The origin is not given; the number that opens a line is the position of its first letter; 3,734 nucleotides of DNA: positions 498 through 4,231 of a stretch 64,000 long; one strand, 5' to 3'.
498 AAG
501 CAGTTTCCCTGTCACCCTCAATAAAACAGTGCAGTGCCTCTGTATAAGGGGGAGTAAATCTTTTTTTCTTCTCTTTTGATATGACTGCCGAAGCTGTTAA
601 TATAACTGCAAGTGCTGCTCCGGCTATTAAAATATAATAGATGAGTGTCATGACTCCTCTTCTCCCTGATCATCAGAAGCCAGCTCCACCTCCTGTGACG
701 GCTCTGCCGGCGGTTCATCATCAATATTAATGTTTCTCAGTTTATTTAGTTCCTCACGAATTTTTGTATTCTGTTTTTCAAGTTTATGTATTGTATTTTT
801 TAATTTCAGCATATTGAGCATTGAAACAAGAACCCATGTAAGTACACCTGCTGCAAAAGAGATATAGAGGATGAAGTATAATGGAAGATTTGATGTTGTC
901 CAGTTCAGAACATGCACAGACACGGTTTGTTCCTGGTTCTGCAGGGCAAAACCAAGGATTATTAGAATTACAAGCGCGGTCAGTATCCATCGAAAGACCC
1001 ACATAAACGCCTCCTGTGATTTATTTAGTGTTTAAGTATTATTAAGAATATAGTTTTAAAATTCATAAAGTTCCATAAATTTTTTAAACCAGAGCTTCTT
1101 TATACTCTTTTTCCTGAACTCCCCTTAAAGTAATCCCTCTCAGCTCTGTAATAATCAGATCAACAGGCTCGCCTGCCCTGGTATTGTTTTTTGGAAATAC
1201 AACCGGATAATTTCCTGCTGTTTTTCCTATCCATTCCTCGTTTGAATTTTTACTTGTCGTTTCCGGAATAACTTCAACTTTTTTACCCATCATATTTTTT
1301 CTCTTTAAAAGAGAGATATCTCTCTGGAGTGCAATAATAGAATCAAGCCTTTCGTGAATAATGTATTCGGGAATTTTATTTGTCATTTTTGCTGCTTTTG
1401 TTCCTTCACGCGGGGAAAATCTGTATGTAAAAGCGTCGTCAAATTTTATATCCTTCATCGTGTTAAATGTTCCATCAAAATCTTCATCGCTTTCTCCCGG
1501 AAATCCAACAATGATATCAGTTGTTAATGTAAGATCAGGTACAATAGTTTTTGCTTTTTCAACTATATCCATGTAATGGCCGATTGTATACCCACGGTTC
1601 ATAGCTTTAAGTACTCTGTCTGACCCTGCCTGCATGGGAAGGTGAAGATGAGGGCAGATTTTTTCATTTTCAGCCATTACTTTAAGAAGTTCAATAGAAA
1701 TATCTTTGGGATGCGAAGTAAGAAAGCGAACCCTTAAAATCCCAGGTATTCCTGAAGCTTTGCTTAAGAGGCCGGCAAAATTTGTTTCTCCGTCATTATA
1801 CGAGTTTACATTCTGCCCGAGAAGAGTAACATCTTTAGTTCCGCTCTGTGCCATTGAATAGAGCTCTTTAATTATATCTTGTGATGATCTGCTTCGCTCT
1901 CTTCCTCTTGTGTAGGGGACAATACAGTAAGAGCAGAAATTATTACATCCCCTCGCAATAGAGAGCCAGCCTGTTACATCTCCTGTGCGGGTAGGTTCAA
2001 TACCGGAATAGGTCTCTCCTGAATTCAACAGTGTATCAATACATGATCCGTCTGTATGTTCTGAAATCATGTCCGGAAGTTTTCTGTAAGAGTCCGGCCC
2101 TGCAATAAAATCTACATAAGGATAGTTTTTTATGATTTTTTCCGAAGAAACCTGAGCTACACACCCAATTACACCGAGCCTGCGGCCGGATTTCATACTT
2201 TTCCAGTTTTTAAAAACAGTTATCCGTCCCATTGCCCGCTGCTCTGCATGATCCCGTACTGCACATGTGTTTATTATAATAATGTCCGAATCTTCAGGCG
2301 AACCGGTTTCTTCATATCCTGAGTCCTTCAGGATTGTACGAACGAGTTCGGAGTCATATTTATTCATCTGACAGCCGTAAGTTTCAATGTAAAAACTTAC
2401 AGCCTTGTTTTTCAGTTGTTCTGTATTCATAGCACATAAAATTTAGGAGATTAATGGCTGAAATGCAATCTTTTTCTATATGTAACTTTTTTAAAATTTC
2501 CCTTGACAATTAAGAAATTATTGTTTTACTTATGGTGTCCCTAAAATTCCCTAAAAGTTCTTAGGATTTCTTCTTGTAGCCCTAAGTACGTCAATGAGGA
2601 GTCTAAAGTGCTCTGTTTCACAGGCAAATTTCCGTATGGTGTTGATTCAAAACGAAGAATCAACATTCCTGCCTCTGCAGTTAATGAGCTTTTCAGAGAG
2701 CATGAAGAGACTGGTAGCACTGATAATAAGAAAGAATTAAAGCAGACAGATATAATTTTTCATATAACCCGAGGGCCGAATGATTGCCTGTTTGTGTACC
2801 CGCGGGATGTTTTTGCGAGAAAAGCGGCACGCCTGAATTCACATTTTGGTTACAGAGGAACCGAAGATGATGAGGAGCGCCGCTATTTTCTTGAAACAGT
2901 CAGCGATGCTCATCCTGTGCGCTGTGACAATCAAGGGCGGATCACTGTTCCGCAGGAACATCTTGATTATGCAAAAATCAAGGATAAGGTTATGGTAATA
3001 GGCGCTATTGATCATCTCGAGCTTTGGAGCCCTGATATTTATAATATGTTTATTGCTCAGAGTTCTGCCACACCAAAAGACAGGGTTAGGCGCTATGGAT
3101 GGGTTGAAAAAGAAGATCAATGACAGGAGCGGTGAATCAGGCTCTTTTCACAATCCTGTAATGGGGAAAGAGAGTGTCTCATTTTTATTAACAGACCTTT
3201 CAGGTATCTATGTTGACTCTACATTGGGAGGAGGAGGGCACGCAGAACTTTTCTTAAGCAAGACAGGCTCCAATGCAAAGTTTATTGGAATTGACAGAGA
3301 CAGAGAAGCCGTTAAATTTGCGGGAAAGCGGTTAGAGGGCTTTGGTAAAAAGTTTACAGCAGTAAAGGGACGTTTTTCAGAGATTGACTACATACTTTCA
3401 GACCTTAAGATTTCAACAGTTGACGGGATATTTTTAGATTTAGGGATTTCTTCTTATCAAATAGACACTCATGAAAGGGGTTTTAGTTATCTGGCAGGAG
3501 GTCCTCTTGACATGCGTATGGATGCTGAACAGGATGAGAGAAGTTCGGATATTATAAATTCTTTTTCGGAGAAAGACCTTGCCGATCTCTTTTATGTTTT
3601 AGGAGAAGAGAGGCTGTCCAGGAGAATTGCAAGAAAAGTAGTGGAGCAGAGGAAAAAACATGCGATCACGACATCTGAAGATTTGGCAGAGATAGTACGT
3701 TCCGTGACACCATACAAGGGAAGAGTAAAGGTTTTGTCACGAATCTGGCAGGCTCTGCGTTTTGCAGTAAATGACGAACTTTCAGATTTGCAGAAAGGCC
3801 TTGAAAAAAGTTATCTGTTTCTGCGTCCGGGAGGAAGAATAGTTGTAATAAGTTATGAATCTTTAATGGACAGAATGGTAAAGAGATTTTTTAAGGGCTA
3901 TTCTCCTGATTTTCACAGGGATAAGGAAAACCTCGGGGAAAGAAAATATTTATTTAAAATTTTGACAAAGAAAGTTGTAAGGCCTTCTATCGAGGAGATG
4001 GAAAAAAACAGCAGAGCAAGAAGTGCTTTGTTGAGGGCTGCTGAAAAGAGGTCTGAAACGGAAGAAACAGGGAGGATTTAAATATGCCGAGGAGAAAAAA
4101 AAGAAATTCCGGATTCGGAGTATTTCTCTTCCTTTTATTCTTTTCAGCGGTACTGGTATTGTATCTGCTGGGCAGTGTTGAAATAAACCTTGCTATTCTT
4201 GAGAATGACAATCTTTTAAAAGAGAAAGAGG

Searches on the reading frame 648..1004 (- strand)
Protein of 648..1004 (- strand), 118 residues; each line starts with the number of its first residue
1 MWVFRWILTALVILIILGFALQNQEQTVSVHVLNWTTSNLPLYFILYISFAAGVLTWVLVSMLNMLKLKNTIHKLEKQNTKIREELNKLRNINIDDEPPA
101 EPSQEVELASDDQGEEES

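Call 62: search_protein_families(library=pfam, proteins=[window:648-1004:-], max_evalue=0.00001)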
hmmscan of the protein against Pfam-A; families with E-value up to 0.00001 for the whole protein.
window:648-1004:- (118 aa): 1 family
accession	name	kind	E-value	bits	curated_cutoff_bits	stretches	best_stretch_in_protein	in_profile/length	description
PF06305.16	LapA_dom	-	1.6e-13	50.8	28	1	25-87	3-64/64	Lipopolysaccharide assembly protein A domain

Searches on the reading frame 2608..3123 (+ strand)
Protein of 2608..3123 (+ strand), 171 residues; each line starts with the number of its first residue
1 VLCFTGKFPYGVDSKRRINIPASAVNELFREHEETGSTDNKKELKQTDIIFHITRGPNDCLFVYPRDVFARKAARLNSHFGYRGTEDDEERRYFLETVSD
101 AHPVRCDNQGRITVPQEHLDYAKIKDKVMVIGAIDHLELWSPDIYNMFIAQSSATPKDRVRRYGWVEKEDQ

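Call 62: search_protein_families(library=pfam, proteins=[window:2608-3123:+], max_evalue=0.00001)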
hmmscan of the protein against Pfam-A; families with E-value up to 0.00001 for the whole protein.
window:2608-3123:+ (171 aa): 1 family
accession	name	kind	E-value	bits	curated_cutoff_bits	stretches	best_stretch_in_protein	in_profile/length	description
PF02381.23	MraZ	-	6.4e-19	68.1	23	1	100-155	4-59/72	MraZ protein, putative antitoxin-like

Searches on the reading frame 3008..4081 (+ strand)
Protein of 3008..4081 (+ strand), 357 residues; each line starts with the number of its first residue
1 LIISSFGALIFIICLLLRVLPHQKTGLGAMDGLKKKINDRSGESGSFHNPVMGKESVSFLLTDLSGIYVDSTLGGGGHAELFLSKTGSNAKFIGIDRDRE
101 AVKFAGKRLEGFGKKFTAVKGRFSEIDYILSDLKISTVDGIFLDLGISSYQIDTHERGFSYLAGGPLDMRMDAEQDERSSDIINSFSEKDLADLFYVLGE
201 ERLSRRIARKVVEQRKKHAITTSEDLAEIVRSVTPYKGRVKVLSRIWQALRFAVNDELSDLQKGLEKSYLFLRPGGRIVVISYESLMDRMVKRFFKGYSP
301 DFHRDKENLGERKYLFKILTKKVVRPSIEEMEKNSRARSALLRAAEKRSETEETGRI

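Call 62: search_protein_families(library=pfam, proteins=[window:3008-4081:+], max_evalue=0.00001)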
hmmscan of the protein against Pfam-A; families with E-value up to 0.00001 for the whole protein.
window:3008-4081:+ (357 aa): 2 families
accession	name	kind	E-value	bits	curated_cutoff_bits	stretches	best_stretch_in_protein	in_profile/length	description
PF01795.25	Methyltransf_5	-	6.1e-96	322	27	1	47-347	3-308/309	MraW methylase family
PF13847.12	Methyltransf_31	-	3.3e-06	27.3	27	0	75-132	13-72/145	Methyltransferase domain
